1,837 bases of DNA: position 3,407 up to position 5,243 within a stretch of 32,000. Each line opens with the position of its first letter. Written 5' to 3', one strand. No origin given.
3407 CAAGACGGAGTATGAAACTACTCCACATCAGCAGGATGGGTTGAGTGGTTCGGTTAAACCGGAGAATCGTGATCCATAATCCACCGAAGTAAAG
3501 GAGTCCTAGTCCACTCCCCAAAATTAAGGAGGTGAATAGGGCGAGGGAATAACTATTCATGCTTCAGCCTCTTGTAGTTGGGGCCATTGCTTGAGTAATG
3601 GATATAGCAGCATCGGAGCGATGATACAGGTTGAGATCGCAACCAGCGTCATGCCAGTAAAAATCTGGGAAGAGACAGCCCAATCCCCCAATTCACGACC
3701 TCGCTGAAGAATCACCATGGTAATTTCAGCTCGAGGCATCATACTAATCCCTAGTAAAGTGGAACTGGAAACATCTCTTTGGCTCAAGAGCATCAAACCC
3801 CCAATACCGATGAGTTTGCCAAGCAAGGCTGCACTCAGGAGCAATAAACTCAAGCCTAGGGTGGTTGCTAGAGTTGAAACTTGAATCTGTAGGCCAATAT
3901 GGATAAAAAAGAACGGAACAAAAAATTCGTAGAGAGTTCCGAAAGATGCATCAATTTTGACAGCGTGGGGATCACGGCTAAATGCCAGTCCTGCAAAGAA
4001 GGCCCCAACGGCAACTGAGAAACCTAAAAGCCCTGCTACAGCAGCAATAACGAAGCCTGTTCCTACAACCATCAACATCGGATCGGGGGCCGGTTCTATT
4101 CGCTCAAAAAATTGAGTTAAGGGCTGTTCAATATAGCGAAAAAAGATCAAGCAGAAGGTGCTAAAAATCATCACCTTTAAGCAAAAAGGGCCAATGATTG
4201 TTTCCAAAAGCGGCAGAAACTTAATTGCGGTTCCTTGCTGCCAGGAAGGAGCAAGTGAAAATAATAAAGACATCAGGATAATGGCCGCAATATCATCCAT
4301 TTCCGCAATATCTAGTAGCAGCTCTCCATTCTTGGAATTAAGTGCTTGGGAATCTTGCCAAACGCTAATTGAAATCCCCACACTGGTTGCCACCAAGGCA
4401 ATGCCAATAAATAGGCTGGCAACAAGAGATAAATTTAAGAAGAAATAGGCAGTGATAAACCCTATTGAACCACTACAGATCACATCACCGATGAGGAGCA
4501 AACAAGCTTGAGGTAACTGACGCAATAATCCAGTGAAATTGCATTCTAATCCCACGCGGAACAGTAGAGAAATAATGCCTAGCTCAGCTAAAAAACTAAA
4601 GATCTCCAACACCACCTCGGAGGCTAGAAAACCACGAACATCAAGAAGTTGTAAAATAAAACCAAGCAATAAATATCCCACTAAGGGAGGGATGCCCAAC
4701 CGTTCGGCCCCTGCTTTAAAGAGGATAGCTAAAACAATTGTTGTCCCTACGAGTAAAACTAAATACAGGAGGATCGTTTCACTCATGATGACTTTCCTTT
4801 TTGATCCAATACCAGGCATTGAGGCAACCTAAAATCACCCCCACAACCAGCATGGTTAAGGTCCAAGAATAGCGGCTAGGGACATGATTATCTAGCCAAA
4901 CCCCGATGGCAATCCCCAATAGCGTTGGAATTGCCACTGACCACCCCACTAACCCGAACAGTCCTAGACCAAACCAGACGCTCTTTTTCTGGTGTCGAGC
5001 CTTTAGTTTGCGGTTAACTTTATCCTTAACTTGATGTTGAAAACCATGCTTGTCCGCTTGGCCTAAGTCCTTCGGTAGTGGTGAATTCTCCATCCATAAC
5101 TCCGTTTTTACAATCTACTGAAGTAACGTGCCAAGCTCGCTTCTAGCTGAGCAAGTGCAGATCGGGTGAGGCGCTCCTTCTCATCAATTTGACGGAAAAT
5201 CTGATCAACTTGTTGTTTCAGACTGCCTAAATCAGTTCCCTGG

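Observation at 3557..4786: A CPA2 cation/proton antiporter sits inside an N-type ATPase operon, joined to atpQ and atpR by overlapping codons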

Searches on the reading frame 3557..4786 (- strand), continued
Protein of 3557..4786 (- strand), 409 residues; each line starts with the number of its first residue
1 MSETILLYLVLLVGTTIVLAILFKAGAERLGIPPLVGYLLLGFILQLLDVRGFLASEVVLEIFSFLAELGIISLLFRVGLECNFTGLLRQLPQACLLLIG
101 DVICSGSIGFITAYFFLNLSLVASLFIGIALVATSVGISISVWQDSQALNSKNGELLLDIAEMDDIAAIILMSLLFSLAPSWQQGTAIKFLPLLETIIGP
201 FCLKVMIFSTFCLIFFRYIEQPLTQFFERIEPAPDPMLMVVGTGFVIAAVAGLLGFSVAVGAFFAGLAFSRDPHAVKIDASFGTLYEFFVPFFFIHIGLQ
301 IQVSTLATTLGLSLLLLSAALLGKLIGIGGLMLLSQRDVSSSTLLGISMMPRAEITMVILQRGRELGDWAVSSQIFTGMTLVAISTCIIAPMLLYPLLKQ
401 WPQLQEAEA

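Call 87: fold_search(model_id=the predicted structure, library=pdb)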
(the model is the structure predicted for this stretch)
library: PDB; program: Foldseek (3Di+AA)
matches with E <= 10: 406; with E <= 0.001: 70
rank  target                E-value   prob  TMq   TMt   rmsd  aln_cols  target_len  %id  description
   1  5bz2                  2.5e-13  1.00  0.80  0.85   3.9       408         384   25  CRYSTAL STRUCTURE OF THE SODIUM PROTON ANTIPORTER NAPA IN INWARD-FACING CONFORMATION (released 2016-01-20)
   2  4bwz                  1.3e-12  1.00  0.69  0.73   5.0       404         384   25  Crystal structure of the sodium proton antiporter, NapA (released 2013-08-28)
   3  7p1j_A                2.6e-08  1.00  0.67  0.63   5.4       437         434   19  Cryo EM structure of bison NHA2 in detergent structure (released 2022-01-26)
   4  8bxg_A                3.3e-08  1.00  0.73  0.57   4.9       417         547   21  Structure of the K/H exchanger KefC. (released 2023-12-20)
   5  7b4l_A                3.6e-08  1.00  0.67  0.62   5.3       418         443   17  CryoEM structure of the human sodium proton exchanger NHA2 (released 2022-01-12)
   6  8by2_A                6.8e-08  1.00  0.72  0.56   4.7       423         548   22  Structure of the K+/H+ exchanger KefC with GSH. (released 2023-12-27)
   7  7p1i_A                8.0e-08  1.00  0.68  0.64   5.5       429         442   19  Cryo EM structure of bison NHA2 in detergent and N-terminal extension helix (released 2022-01-26)
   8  7p1k_A                1.1e-07  1.00  0.66  0.63   5.5       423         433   18  Cryo EM structure of bison NHA2 in nano disc structure (released 2022-01-26)
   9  9emb_A                1.2e-07  1.00  0.73  0.56   5.0       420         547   21  Structure of KefC Asp156Asn variant (released 2024-06-05)
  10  8jd9_A                1.3e-07  1.00  0.74  0.35   4.3       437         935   16  Cyro-EM structure of the Na+/H+ antipoter SOS1 from Arabidopsis thaliana,class1 (released 2023-11-08)
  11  8u7r_B                1.3e-07  1.00  0.73  0.33   4.9       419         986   14  WT sea urchin SLC9C1 at pH 6 in presence of K+ (released 2025-03-26)
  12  8bxg_B                1.6e-07  1.00  0.74  0.57   4.3       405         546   21  Structure of the K/H exchanger KefC. (released 2023-12-20)
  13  8u71_A                1.6e-07  1.00  0.72  0.32   4.9       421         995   14  Structure of sea urchin SLC9C1 at pH 8 in Na+ (released 2025-03-26)
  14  7y3e_A                1.9e-07  1.00  0.75  0.35   4.4       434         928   16  Cryo-EM structure of Arabidopsis thaliana SOS1 in an occluded state (released 2023-08-09)
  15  9emb_B                2.0e-07  1.00  0.75  0.58   4.8       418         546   20  Structure of KefC Asp156Asn variant (released 2024-06-05)
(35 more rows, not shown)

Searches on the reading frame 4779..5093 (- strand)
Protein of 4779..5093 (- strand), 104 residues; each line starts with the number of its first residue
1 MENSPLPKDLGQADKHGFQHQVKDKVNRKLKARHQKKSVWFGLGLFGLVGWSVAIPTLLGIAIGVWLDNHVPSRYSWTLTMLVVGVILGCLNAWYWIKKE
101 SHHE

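Call 3: search_protein_families(library=pfam, proteins=[window:4779-5093:-], max_evalue=0.01)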
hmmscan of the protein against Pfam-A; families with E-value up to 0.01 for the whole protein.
window:4779-5093:- (104 aa): 3 families
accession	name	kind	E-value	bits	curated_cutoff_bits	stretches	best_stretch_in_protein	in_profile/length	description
PF09527.15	ATPase_gene1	-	1.6e-15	57.3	26.6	1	43-96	1-54/54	Putative F0F1-ATPase subunit Ca2+/Mg2+ transporter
PF01925.25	TauE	-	0.0038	17.4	32.6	1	50-100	66-112/237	Sulfite exporter TauE/SafE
PF18920.5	DUF5671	-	0.0044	17.3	28.4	1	40-96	4-63/132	Domain of unknown function (DUF5671)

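Call 43: search_protein_families(library=ncbifam, proteins=[window:4779-5093:-], max_evalue=0.00001)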
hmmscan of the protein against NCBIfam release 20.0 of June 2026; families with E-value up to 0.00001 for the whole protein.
window:4779-5093:- (104 aa): 1 family
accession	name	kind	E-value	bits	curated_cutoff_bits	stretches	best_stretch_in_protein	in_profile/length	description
TIGR02230.1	ATPase_gene1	hypoth_equivalog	1.3e-41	140.9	46.7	1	12-100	11-99/100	putative F0F1-ATPase subunit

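Call 47: find_related_loci(query=A1, collection=metagenome_contigs, flank=5000)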
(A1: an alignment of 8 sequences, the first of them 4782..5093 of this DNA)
Query A1 (104 aa) in metagenome_contigs; peptide patterns used: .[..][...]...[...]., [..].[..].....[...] (x = any residue, [..] = any of these).
600 stretches matched a pattern (row limit reached: there are more); 575 encode a relative of the query (tblastn E <= 1e-3); the best 80 are kept; 80 distinct loci.
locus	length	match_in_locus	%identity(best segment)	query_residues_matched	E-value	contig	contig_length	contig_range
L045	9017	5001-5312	63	1-104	2e-42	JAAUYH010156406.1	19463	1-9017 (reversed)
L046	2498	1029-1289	68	18-104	1e-41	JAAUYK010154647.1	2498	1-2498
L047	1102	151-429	60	9-104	3e-40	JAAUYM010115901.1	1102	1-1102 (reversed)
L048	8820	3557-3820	66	18-104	4e-38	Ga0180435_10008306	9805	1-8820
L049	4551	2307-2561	65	18-102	9e-38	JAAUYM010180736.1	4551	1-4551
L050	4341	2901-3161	67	18-103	8e-38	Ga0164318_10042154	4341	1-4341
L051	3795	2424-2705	60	10-102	4e-37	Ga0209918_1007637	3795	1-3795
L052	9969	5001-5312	55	1-104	1e-36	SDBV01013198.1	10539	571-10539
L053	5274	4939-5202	64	18-104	1e-36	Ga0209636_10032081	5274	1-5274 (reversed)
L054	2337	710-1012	51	3-103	2e-36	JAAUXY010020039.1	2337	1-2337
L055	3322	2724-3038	55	1-104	3e-36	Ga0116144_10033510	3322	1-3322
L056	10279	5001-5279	58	12-103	1e-35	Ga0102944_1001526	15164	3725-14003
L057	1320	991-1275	58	11-104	3e-36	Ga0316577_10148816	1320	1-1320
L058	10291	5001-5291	56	4-100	3e-35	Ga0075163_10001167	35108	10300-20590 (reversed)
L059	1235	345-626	54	7-100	1e-35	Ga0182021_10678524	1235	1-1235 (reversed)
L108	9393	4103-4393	60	12-104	5e-33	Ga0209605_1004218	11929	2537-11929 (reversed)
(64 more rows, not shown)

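Call 52: find_homologous_proteins(query=L108:4389-5618:+, max_evalue=1e-30)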
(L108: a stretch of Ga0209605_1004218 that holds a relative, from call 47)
Query L108:4389-5618:+ (410 aa): 1596 proteins with E <= 1e-30 among 8000 candidates; the best 120 are listed.
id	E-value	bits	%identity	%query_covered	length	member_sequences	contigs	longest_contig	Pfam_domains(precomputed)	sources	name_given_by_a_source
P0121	2.1e-250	849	98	100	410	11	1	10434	PF00999.27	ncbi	-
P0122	1.8e-174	599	70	99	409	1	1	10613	PF00999.27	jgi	jgi:Kef-type K+ transport system membrane component KefB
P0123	2.9e-170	585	68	98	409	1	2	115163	PF00999.27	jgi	-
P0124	4.4e-170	584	67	100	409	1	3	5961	PF00999.27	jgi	jgi:Kef-type K+ transport system membrane component KefB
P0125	1.2e-169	583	67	99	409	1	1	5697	PF00999.27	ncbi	-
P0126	2.2e-169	582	67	100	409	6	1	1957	PF00999.27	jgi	-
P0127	6.8e-168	577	67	99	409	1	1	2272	PF00999.27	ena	-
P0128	4.2e-166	571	65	100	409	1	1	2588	PF00999.27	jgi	jgi:Kef-type K+ transport system membrane component KefB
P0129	1.3e-165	569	67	99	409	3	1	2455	PF00999.27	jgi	-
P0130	1.1e-157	543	65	97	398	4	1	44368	PF00999.27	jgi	-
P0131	3.6e-157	542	63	99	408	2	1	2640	PF00999.27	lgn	-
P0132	2.2e-153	529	62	99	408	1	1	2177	PF00999.27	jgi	jgi:Kef-type K+ transport system membrane component KefB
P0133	2.2e-153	529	62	99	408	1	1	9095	PF00999.27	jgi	jgi:Kef-type K+ transport system membrane component KefB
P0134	9.3e-152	524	62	99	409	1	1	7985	PF00999.27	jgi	jgi:Kef-type K+ transport system membrane component KefB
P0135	6.0e-149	515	62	100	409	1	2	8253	PF00999.27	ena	-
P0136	3.9e-148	512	60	99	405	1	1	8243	PF00999.27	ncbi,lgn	ncbi:MAG: cation:proton antiporter [Syntrophobacteria bacterium]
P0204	4.6e-129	449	56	97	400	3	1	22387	PF00999.27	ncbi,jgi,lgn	ncbi:MAG: cation:proton antiporter [Desulfobacteraceae bacterium]|jgi:Kef-type K+ transport system m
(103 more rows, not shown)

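Call 53: find_encoding_contigs(protein=P0121, flank=6000, max_places=2)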
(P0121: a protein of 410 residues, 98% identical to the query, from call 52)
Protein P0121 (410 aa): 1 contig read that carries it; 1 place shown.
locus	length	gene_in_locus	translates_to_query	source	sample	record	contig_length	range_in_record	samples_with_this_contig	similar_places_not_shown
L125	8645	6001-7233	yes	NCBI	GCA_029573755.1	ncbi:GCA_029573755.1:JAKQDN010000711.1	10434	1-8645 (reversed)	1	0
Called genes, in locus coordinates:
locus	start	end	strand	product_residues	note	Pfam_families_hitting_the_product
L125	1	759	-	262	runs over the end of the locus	PF01925:TauE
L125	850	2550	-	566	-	PF00009:GTP_EFTU, PF01926:MMR_HSR1 (weak), PF22042:EF-G_D2, PF03144:GTP_EFTU_D2 (weak), PF16658:RF3_C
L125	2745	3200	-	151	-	PF00582:Usp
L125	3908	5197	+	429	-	PF02874:ATP-synt_ab_N (weak), PF00006:ATP-synt_ab, PF22919:ATP-synt_VA_C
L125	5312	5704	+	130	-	PF02823:ATP-synt_DE_N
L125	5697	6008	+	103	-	PF09527:ATPase_gene1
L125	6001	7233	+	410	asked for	PF00999:Na_H_Exchanger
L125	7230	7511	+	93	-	PF12966:AtpR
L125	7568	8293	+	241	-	PF00119:ATP-synt_A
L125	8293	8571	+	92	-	PF00137:ATP-synt_C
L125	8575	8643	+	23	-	?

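Call 54: find_encoding_contigs(protein=P0136, flank=6000, max_places=2)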
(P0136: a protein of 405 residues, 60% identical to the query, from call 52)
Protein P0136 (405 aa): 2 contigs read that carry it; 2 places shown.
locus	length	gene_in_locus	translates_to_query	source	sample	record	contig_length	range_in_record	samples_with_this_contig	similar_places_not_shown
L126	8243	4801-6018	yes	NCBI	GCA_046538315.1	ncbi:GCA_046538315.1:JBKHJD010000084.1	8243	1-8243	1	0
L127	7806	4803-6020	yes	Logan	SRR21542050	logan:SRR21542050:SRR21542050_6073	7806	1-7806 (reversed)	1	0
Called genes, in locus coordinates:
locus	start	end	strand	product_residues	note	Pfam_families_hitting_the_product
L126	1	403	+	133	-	PF03632:Glyco_hydro_65m, PF03633:Glyco_hydro_65C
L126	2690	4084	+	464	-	PF02874:ATP-synt_ab_N, PF00006:ATP-synt_ab, PF22919:ATP-synt_VA_C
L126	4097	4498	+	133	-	PF02823:ATP-synt_DE_N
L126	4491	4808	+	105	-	PF09527:ATPase_gene1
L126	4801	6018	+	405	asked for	PF00999:Na_H_Exchanger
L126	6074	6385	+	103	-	PF12966:AtpR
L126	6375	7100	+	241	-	PF00119:ATP-synt_A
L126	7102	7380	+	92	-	PF00137:ATP-synt_C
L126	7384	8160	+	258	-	PF00430:ATP-synt_B, PF00213:OSCP (weak)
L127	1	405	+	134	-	?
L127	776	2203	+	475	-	PF01326:PPDK_N, PF00391:PEP-utilizers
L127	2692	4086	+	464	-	PF02874:ATP-synt_ab_N, PF00006:ATP-synt_ab, PF22919:ATP-synt_VA_C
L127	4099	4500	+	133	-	PF02823:ATP-synt_DE_N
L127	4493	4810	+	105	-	PF09527:ATPase_gene1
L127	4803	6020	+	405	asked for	PF00999:Na_H_Exchanger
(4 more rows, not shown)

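Call 55: find_encoding_contigs(protein=P0204, flank=6000, max_places=2)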
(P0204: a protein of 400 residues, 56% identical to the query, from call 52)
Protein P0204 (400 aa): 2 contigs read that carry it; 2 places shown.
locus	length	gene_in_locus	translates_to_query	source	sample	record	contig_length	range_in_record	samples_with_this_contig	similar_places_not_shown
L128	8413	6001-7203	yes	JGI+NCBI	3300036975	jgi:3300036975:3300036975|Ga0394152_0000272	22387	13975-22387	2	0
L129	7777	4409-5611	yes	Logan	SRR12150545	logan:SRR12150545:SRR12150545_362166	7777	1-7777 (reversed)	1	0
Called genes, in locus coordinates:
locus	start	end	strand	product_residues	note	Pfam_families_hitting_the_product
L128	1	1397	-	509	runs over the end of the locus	-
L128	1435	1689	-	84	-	-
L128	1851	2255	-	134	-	-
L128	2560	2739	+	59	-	-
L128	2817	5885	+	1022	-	PF00675:Peptidase_M16, PF05193:Peptidase_M16_C, PF00675:Peptidase_M16, PF05193:Peptidase_M16_C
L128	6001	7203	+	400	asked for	PF00999:Na_H_Exchanger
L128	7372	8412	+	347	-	PF00989:PAS, PF08448:PAS_4 (weak), PF13426:PAS_9, PF00512:HisKA, PF02518:HATPase_c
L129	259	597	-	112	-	-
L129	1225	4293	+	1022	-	PF00675:Peptidase_M16, PF05193:Peptidase_M16_C, PF00675:Peptidase_M16, PF05193:Peptidase_M16_C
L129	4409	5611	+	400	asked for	PF00999:Na_H_Exchanger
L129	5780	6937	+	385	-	PF00989:PAS, PF08448:PAS_4 (weak), PF13426:PAS_9, PF00512:HisKA, PF02518:HATPase_c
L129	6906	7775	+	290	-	?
